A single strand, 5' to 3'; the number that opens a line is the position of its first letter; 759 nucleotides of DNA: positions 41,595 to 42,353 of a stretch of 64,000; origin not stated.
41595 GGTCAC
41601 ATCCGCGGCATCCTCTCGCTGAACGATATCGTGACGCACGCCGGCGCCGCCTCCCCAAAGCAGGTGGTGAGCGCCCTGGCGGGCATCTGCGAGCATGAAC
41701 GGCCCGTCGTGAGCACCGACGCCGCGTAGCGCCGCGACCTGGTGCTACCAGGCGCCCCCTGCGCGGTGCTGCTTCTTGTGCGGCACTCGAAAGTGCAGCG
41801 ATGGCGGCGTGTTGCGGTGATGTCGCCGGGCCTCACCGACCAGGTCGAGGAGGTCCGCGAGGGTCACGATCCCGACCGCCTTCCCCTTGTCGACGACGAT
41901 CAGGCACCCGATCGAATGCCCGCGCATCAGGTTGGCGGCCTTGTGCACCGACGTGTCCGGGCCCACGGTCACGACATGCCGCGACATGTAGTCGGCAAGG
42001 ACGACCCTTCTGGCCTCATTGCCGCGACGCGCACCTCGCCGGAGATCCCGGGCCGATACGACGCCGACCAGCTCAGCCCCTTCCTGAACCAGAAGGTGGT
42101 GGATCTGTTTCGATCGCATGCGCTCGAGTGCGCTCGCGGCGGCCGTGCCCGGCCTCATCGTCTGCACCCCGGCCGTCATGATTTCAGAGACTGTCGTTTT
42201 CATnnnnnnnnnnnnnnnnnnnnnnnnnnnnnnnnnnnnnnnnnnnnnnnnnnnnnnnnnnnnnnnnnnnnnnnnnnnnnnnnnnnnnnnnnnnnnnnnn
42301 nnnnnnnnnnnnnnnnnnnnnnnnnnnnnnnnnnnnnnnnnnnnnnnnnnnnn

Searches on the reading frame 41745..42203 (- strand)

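Call 41: search_protein_families(library=pfam, proteins=[window:41745-42203:-], max_evalue=0.05)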
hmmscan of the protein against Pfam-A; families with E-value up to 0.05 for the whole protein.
window:41745-42203:- (152 aa): 1 family
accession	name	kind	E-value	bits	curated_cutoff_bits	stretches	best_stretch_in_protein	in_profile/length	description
PF00571.33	CBS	-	1.3e-27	96.3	24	2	70-122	2-55/57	CBS domain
